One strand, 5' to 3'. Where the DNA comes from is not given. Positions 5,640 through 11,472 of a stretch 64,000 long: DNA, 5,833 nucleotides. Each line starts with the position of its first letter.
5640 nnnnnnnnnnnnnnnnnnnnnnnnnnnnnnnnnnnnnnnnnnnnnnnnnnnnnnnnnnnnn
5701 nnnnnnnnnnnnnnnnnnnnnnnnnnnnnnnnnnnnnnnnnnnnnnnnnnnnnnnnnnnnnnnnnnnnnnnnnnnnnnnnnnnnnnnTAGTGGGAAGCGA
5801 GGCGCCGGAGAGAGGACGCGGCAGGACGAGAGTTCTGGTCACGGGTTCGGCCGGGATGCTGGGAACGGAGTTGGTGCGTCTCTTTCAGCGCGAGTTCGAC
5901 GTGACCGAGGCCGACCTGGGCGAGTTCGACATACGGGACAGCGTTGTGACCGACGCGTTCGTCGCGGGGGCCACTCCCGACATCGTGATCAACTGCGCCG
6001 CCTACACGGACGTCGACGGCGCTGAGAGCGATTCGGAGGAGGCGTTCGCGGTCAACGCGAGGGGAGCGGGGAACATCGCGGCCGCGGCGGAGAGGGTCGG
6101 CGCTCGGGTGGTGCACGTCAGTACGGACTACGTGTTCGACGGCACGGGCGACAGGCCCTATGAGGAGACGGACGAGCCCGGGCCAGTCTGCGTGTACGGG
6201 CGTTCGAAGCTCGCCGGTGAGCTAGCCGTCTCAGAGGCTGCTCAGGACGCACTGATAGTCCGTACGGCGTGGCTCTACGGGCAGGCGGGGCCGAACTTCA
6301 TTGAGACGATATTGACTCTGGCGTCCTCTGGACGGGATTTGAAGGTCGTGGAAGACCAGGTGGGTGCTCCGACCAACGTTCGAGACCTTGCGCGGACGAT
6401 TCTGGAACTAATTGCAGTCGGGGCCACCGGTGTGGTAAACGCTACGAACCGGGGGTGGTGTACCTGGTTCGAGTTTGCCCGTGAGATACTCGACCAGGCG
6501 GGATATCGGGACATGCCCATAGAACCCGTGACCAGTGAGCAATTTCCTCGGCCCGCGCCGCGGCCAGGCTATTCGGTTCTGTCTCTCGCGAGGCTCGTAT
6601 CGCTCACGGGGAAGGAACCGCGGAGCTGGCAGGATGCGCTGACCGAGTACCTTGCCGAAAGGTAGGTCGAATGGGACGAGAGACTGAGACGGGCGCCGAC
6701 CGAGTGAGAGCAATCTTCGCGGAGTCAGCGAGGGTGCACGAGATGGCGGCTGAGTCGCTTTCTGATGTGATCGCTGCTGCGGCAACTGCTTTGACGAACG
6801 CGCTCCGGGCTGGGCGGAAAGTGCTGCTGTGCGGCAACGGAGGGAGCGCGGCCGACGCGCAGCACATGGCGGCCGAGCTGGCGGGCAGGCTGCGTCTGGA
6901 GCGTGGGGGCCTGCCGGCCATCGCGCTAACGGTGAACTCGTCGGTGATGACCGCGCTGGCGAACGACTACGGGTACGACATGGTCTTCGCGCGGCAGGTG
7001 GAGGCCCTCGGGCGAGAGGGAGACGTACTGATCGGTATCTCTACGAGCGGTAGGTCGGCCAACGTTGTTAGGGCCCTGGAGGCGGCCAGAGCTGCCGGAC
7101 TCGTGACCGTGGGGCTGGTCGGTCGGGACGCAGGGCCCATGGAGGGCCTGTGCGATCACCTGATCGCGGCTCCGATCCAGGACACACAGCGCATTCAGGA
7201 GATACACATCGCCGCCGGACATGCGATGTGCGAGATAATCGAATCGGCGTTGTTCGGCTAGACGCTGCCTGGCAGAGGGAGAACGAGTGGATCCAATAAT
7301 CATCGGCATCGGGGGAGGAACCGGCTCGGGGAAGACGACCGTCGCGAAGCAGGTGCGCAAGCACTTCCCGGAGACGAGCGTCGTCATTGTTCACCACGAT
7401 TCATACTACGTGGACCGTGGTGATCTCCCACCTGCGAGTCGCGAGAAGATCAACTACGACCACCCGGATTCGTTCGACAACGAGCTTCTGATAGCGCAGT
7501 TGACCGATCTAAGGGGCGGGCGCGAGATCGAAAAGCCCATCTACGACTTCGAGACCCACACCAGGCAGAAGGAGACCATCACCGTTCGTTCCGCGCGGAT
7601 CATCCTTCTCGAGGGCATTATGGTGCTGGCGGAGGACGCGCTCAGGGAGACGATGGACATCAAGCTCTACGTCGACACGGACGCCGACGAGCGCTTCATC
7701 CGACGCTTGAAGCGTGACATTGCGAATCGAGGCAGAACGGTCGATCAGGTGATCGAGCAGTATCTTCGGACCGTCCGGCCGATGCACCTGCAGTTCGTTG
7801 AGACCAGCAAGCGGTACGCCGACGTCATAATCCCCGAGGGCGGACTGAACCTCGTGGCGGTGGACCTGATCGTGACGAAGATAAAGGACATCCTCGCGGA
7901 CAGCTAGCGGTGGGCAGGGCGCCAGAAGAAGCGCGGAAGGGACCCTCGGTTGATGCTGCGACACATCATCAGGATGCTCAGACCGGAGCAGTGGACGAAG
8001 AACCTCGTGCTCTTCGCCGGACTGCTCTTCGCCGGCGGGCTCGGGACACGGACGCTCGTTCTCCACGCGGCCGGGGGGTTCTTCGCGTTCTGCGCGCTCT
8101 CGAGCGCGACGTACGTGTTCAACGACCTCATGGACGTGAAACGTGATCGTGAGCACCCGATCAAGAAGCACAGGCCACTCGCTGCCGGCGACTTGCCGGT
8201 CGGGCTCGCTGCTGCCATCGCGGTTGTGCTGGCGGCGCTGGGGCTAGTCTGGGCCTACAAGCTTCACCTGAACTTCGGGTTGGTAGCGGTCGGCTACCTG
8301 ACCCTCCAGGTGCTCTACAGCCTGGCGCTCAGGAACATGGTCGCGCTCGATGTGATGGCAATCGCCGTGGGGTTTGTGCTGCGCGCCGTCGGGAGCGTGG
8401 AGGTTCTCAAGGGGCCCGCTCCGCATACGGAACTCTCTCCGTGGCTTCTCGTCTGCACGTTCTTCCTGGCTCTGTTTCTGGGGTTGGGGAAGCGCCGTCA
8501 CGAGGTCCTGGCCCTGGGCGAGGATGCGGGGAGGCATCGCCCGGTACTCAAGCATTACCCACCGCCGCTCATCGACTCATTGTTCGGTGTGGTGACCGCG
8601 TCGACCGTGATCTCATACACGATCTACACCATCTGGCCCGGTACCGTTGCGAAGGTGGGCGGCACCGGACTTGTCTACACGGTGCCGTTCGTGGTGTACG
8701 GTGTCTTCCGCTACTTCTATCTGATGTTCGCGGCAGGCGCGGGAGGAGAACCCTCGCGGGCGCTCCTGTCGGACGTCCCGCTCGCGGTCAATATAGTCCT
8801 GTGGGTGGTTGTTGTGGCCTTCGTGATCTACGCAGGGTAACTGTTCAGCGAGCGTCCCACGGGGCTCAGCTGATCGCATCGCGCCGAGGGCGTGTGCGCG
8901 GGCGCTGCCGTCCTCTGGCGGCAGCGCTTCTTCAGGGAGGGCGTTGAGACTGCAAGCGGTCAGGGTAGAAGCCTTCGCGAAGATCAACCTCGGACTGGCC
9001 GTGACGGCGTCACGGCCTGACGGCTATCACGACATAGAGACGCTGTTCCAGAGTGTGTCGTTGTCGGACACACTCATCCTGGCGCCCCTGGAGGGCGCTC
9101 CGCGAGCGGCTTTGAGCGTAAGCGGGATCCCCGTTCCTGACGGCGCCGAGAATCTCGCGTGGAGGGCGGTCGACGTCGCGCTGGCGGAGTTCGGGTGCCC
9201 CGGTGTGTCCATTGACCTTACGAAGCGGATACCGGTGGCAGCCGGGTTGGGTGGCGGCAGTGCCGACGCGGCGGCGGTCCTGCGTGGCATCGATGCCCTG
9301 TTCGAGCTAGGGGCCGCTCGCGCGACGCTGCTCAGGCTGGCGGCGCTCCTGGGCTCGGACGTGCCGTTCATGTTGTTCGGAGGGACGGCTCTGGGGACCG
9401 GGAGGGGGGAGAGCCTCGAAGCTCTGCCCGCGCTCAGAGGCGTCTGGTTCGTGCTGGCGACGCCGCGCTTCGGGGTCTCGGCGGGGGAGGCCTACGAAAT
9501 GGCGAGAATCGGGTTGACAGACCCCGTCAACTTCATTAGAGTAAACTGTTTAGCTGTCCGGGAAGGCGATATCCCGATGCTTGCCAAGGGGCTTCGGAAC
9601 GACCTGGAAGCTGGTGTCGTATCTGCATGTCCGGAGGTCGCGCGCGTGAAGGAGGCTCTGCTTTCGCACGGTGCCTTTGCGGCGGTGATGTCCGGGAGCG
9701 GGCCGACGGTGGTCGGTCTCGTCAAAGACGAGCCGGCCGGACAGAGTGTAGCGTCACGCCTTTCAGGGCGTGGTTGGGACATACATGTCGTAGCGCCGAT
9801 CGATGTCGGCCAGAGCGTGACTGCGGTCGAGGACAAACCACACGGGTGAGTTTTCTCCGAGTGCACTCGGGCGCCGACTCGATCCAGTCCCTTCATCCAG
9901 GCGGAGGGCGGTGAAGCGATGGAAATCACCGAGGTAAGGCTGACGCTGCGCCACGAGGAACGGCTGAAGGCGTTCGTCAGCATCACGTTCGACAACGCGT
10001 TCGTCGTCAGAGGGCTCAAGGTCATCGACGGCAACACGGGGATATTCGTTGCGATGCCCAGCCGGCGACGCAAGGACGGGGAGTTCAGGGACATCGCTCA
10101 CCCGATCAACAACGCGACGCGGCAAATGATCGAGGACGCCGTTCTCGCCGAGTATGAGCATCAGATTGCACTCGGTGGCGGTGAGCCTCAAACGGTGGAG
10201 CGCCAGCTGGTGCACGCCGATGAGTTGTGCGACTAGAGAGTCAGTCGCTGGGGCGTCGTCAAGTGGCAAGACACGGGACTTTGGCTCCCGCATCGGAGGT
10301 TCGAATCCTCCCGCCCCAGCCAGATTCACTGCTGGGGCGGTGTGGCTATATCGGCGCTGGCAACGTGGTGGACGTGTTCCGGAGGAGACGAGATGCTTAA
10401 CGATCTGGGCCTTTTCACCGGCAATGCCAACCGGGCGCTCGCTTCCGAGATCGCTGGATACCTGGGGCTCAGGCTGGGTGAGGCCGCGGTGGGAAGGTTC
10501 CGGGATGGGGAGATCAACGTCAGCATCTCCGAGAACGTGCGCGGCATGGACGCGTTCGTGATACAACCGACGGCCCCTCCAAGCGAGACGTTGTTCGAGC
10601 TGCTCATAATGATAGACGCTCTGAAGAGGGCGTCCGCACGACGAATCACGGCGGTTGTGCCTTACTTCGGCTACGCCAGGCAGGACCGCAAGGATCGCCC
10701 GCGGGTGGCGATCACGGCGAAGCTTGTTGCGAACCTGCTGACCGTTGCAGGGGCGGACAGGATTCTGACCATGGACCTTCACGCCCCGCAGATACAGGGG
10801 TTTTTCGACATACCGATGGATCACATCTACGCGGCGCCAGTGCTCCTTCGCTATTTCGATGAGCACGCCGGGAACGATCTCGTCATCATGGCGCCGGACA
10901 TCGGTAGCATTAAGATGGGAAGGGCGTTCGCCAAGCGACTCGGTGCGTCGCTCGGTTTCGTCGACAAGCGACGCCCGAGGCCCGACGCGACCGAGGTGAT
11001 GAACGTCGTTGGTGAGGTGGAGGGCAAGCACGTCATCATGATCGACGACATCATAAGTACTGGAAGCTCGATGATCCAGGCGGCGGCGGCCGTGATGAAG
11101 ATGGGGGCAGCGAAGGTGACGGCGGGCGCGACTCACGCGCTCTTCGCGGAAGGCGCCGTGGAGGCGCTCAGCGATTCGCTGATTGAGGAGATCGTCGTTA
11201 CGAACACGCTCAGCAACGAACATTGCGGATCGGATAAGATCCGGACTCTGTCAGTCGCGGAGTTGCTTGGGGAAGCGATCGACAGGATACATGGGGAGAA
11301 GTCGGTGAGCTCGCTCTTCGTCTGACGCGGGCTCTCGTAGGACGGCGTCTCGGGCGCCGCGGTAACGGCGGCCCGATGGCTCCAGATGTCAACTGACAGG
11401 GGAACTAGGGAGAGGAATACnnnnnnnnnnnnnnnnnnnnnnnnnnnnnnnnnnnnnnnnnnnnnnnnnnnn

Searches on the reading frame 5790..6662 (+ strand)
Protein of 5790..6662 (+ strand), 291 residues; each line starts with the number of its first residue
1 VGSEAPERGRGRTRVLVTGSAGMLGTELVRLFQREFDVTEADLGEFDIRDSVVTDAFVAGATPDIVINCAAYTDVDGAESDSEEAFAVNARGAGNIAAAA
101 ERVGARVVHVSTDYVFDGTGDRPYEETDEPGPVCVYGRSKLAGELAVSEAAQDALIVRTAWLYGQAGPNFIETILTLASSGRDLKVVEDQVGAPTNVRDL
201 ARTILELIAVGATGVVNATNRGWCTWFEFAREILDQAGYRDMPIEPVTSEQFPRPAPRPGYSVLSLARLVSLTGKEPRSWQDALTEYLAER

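Call 3: search_protein_families(library=pfam, proteins=[window:5790-6662:+])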
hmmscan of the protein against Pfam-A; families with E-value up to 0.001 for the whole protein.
window:5790-6662:+ (291 aa): 6 families
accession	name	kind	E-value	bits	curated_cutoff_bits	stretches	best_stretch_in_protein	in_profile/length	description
PF04321.23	RmlD_sub_bind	-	8.8e-99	330.6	27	1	14-290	2-284/287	RmlD substrate binding domain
PF01370.27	Epimerase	-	2.8e-24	86.3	20.9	1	15-208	1-225/240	NAD dependent epimerase/dehydratase family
PF16363.11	GDP_Man_Dehyd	-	2e-13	51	27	1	40-169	53-187/332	GDP-mannose 4,6 dehydratase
PF02719.21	Polysacc_synt_2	-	1.4e-09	38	20.2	1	47-151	62-153/293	Polysaccharide biosynthesis protein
PF07993.18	NAD_binding_4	-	2.6e-08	33.8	20.1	1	64-168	90-213/258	Male sterility protein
PF01073.25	3Beta_HSD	-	3.4e-06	26.8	22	1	43-189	49-209/280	3-beta hydroxysteroid dehydrogenase/isomerase family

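Call 4: search_protein_families(library=ncbifam, proteins=[window:5790-6662:+])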
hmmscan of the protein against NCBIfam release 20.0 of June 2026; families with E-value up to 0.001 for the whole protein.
window:5790-6662:+ (291 aa): 11 families
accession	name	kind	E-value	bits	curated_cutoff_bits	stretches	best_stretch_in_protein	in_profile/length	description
TIGR01214.1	rmlD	equivalog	1.9e-96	322.5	224.05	1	14-290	1-284/285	dTDP-4-dehydrorhamnose reductase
NF007440.0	PRK09987.1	equivalog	8.2e-49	166.5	308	1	16-268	4-270/299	dTDP-4-dehydrorhamnose reductase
TIGR01181.1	dTDP_gluc_dehyt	equivalog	1.6e-10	40.6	365.1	1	43-201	54-224/321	dTDP-glucose 4,6-dehydratase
TIGR01179.1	galE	equivalog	2.6e-08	33.1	262.3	1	39-151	47-160/332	UDP-glucose 4-epimerase GalE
TIGR02622.1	CDP_4_6_dhtase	equivalog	2.2e-07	30.4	278.45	1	46-148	61-166/352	CDP-glucose 4,6-dehydratase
NF042423.1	oxyalk_red_Shew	equivalog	2.4e-06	26.8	580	1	13-188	9-199/331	2-alkyl-3-oxoalkanoate reductase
TIGR01746.1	Thioester-redct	subfamily_domain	7.4e-05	22.1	213.35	0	63-158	89-188/371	thioester reductase domain-containing protein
TIGR03466.1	HpnA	hypoth_equivalog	8.4e-05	21.6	367.65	0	15-154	3-159/327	hopanoid-associated sugar epimerase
TIGR02197.1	heptose_epim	equivalog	0.00012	21.3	274.6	0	15-148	1-150/316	ADP-glyceromanno-heptose 6-epimerase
NF047922.1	GDPFucSynFcl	equivalog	0.0008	18.9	500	0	13-103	3-95/308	GDP-L-fucose synthase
TIGR03589.1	PseB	equivalog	0.00098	18.2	407.75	0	47-114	61-127/324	UDP-N-acetylglucosamine 4,6-dehydratase (inverting)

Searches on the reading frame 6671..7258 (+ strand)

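Call 3: search_protein_families(library=pfam, proteins=[window:6671-7258:+])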
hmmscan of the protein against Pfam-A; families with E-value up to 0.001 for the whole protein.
window:6671-7258:+ (196 aa): 2 families
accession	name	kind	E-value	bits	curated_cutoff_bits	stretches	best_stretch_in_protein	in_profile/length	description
PF13580.11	SIS_2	-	5.1e-30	104.7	27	1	17-151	4-138/138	SIS domain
PF01380.27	SIS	-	3.7e-07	30.5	25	1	110-173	47-110/131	SIS domain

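Call 4: search_protein_families(library=ncbifam, proteins=[window:6671-7258:+])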
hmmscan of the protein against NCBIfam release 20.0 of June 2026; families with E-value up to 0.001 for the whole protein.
window:6671-7258:+ (196 aa): 14 families
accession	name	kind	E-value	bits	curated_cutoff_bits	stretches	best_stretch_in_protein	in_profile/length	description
NF010546.0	PRK13936.1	equivalog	5.9e-66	222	276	1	9-196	4-194/197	phosphoheptose isomerase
TIGR00441.1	gmhA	equivalog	2.3e-62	209.6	209.45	1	40-191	3-154/154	D-sedoheptulose 7-phosphate isomerase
NF001628.0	PRK00414.1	equivalog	5.4e-49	166.4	265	1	28-192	24-188/192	D-sedoheptulose 7-phosphate isomerase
NF008138.0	PRK10886.1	equivalog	1.1e-47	162.3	352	1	10-195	3-191/196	DnaA initiator-associating protein DiaA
NF010547.0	PRK13938.1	equivalog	3.9e-46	157.2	320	1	29-195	26-192/196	D-sedoheptulose 7-phosphate isomerase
NF002805.0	PRK02947.1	subfamily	2.2e-08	33.5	135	1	16-150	8-141/247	sugar isomerase domain-containing protein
NF003915.0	PRK05441.1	subfamily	2.3e-08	33.4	168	1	10-166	25-181/300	N-acetylmuramic acid 6-phosphate etherase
NF046059.1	NagB_SO3506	equivalog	2.4e-07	30.4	430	1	113-169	83-139/330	glucosamine-6-phosphate deaminase NagB-II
NF040776.2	AlsR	equivalog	3.4e-07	29.5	400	1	110-173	170-233/279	transcriptional repressor AlsR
NF009222.0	PRK12570.1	subfamily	3.6e-07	29.3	255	1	12-163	34-185/307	N-acetylmuramic acid 6-phosphate etherase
NF008458.0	PRK11337.1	equivalog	1.1e-06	27.8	378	1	112-175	184-247/293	MurR/RpiR family transcriptional regulator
TIGR03127.2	RuMP_HxlB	equivalog_domain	3.3e-06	27.1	160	1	115-175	71-131/178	6-phospho-3-hexuloisomerase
TIGR00274.1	TIGR00274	equivalog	2.6e-05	23.4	302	1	24-164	33-174/291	N-acetylmuramic acid 6-phosphate etherase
NF041755.1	RuMP_HxlAB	equivalog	0.00017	20.7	500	0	114-172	286-344/391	bifunctional 3-hexulose-6-phosphate synthase/6-phospho-3-hexuloisomerase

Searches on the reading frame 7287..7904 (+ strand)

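Call 3: search_protein_families(library=pfam, proteins=[window:7287-7904:+])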
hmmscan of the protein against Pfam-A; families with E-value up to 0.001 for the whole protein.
window:7287-7904:+ (206 aa): 5 families
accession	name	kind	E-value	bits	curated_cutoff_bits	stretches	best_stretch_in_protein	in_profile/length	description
PF00485.24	PRK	-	4.1e-40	138.1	22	1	5-190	1-195/196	Phosphoribulokinase / Uridine kinase family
PF13238.12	AAA_18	-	4e-06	27.7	29.4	1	6-144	1-112/128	AAA domain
PF06414.18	Zeta_toxin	-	2.1e-05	24.5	22.3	1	3-40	16-54/199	Zeta toxin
PF01121.26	CoaE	-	3.6e-05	24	27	0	4-37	1-30/180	Dephospho-CoA kinase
PF13207.12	AAA_17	-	7.6e-05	23.5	27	0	10-27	2-19/136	AAA domain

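Call 4: search_protein_families(library=ncbifam, proteins=[window:7287-7904:+])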
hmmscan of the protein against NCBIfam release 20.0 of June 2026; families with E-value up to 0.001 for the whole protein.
window:7287-7904:+ (206 aa): 15 families
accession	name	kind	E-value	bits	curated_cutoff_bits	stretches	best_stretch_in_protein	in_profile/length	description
NF004018.0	PRK05480.1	equivalog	1.4e-86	289.3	180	1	2-204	5-207/210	uridine kinase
TIGR00235.1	udk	equivalog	1.9e-79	266.1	220.3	1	4-203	7-206/207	uridine kinase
NF005655.0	PRK07429.1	subfamily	9.2e-30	103.9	236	1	3-182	8-183/326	phosphoribulokinase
NF006085.0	PRK08233.1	equivalog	6.6e-19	68.4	198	1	1-203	3-177/184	hypothetical protein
NF005807.0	PRK07667.1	equivalog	5.2e-15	55.5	221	1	4-181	18-191/193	kinase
NF006743.0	PRK09270.1-2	equivalog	1.9e-14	53.3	227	1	5-184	30-214/217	nucleoside/nucleotide kinase family protein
TIGR00554.2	panK_bact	equivalog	4.6e-11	42.6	235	1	3-129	82-213/310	type I pantothenate kinase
NF006746.0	PRK09270.1-5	subfamily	9.6e-10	37.7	250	1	4-182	22-205/210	nucleoside/nucleotide kinase family protein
NF005115.0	PRK06547.1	equivalog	2.1e-09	37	173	1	2-43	14-53/172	hypothetical protein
NF006744.0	PRK09270.1-3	equivalog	5.4e-06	26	281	1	4-147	24-174/213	nucleoside/nucleotide kinase family protein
NF006745.0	PRK09270.1-4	equivalog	0.00012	21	228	1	61-141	112-197/246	nucleoside/nucleotide kinase family protein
TIGR02173.1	cyt_kin_arch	equivalog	0.00064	19.8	102.1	0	4-27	1-24/169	(d)CMP kinase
NF011997.0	PRK15453.1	equivalog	0.00065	19.2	362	0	5-41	7-45/290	phosphoribulokinase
TIGR02788.1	VirB11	equivalog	0.00068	18.8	249.95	0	8-39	149-180/308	P-type DNA transfer ATPase VirB11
NF002879.0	PRK03333.1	equivalog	0.00074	18.6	215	0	5-26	3-24/395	dephospho-CoA kinase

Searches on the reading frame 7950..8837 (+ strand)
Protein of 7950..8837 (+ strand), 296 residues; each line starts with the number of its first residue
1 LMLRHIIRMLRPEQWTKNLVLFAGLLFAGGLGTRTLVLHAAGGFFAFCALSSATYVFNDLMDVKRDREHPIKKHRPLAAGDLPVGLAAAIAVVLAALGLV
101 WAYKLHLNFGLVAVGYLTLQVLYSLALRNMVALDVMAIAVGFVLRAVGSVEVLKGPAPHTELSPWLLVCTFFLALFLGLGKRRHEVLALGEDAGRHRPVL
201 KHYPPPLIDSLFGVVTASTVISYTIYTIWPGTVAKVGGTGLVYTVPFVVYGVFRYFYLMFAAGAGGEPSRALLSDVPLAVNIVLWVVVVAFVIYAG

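Call 3: search_protein_families(library=pfam, proteins=[window:7950-8837:+])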
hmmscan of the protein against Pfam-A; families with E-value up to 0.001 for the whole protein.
window:7950-8837:+ (296 aa): 1 family
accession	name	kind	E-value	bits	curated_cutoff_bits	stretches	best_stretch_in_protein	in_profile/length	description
PF01040.23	UbiA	-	2e-18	67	34.2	1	21-259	5-232/250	UbiA prenyltransferase family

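Call 4: search_protein_families(library=ncbifam, proteins=[window:7950-8837:+])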
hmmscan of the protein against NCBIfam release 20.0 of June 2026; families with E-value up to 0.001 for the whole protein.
window:7950-8837:+ (296 aa): 13 families
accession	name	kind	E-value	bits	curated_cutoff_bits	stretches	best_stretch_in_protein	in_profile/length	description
NF008977.0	PRK12324.1-2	equivalog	1.1e-78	264.7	234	1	2-294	1-288/297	decaprenyl-phosphate phosphoribosyltransferase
NF008978.0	PRK12324.1-4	equivalog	2.7e-58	197.4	207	1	5-294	34-320/322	decaprenyl-phosphate phosphoribosyltransferase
NF006088.0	PRK08238.1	equivalog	3.8e-47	161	351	1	3-229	192-412/482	UbiA family prenyltransferase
NF008976.0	PRK12324.1-1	equivalog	1.2e-39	136.5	474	1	5-294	20-304/306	decaprenyl-phosphate phosphoribosyltransferase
NF009523.0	PRK12884.1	equivalog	1.5e-12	47.3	269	1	3-141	4-138/279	prenyltransferase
TIGR01473.1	cyoE_ctaB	equivalog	1.7e-07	31.3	210.3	1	12-170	9-166/281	heme o synthase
TIGR01475.1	ubiA_other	subfamily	1.6e-06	27.8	180.8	1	20-173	20-169/282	UbiA-like polyprenyltransferase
TIGR01474.1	ubiA_proteo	equivalog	3.6e-06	26.7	275.45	1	47-134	50-137/282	4-hydroxybenzoate octaprenyltransferase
NF035940.1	prenyl_rel_EboC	equivalog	1.3e-05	24.8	250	1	45-125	46-124/292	UbiA-like protein EboC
NF003348.0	PRK04375.1-1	equivalog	3.6e-05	23.3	285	1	1-129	1-130/292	heme o synthase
NF009521.0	PRK12882.1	equivalog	9.7e-05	21.7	296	1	4-138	6-137/280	geranylgeranylglycerol-phosphate geranylgeranyltransferase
NF005742.0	PRK07566.1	equivalog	0.00026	20.2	313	1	4-125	29-151/315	chlorophyll synthase ChlG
NF009514.0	PRK12873.1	equivalog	0.00075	18.9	246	0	49-105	58-114/297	4-hydroxybenzoate polyprenyltransferase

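Call 41: search_solved_structures(query=window:7950-8837:+, max_evalue=0.01)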
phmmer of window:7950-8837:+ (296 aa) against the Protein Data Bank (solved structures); distinct sequences matched with E-value up to 0.01: 2.
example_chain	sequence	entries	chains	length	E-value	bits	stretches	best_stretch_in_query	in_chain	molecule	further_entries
8j8j_D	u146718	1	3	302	1.9e-32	116.3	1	4-293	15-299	Decaprenyl-phosphate phosphoribosyltransferase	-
8j8k_A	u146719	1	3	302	6.5e-22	81.7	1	4-293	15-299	Decaprenyl-phosphate phosphoribosyltransferase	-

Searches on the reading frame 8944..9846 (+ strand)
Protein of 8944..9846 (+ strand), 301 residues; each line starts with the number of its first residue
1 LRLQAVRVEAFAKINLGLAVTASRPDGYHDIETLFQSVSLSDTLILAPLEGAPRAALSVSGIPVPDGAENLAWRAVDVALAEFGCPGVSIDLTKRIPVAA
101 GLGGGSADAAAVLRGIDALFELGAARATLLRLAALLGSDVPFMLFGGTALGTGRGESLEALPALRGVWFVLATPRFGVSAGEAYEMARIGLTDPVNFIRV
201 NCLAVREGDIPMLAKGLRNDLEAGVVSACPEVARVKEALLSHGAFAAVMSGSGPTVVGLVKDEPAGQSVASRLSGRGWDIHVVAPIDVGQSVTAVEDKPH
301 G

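Call 3: search_protein_families(library=pfam, proteins=[window:8944-9846:+])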
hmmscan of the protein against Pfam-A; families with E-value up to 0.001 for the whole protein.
window:8944-9846:+ (301 aa): 2 families
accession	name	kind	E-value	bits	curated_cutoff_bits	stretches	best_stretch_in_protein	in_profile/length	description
PF00288.32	GHMP_kinases_N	-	7.2e-17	61.8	22.3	1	70-147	1-87/87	GHMP kinases N terminal domain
PF08544.19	GHMP_kinases_C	-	2e-15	57.4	21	1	204-274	4-80/85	GHMP kinases C terminal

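Call 4: search_protein_families(library=ncbifam, proteins=[window:8944-9846:+])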
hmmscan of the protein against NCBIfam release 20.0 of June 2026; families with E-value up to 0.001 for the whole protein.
window:8944-9846:+ (301 aa): 11 families
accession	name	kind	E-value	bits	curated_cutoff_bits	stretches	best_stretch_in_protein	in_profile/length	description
NF002870.0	PRK03188.1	equivalog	6.3e-73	245.2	286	1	3-282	8-292/310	4-(cytidine 5'-diphospho)-2-C-methyl-D-erythritol kinase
TIGR00154.1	ispE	equivalog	1.7e-58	198.5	138.7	1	6-271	3-269/294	4-(cytidine 5'-diphospho)-2-C-methyl-D-erythritol kinase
NF011202.0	PRK14608.1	equivalog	1.4e-54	185.3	204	1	4-275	8-280/294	4-(cytidine 5'-diphospho)-2-C-methyl-D-erythritol kinase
NF011205.0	PRK14611.1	equivalog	5.2e-35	121.2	364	1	8-280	4-269/275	4-(cytidine 5'-diphospho)-2-C-methyl-D-erythritol kinase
NF011207.0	PRK14613.1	equivalog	3.3e-30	105.4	359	2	85-274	91-284/297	4-(cytidine 5'-diphospho)-2-C-methyl-D-erythritol kinase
NF003216.0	PRK04181.1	equivalog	1.8e-18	67.2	191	1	88-204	87-203/257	4-(cytidine 5'-diphospho)-2-C-methyl-D-erythritol kinase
NF002288.1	PRK01212.1-4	equivalog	6.5e-15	54.9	194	1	66-273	54-278/303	homoserine kinase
TIGR00191.1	thrB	equivalog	1.4e-13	50.4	168.25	1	65-264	55-269/304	homoserine kinase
NF004568.0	PRK05905.1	equivalog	3.9e-11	43.1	321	1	90-146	92-146/261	4-(cytidine 5'-diphospho)-2-C-methyl-D-erythritol kinase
TIGR01920.1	Shik_kin_archae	equivalog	3.2e-08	33.3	126.85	0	70-136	51-118/266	shikimate kinase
NF009948.0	PRK13412.1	equivalog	0.00019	19.3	721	1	52-123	694-762/974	bifunctional fucokinase/fucose-1-phosphate guanylyltransferase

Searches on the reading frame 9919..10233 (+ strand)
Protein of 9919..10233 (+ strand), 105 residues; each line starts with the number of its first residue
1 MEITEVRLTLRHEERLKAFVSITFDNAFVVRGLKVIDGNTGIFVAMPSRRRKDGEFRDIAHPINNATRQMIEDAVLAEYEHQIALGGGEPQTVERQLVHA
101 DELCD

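Call 8: search_protein_families(library=pfam, max_evalue=0.00001, proteins=[window:9919-10233:+])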
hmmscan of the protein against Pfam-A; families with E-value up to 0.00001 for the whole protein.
window:9919-10233:+ (105 aa): 1 family
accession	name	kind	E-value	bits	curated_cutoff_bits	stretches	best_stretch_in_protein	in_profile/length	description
PF04026.17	SpoVG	-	6.9e-33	113.1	29.6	1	1-80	1-81/82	SpoVG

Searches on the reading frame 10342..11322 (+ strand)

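Call 8: search_protein_families(library=pfam, max_evalue=0.00001, proteins=[window:10342-11322:+])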
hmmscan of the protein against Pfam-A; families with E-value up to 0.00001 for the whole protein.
window:10342-11322:+ (327 aa): 3 families
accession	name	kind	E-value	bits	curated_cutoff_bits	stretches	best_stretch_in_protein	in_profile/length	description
PF13793.12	Pribosyltran_N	-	1.3e-49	167.4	25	1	24-137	3-117/117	N-terminal domain of ribose phosphate pyrophosphokinase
PF14572.12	Pribosyl_synth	-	4.4e-26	92.4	27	1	219-326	74-183/184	Phosphoribosyl synthetase-associated domain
PF00156.33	Pribosyltran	-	1.2e-14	54.3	26.3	1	173-263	24-122/158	Phosphoribosyl transferase domain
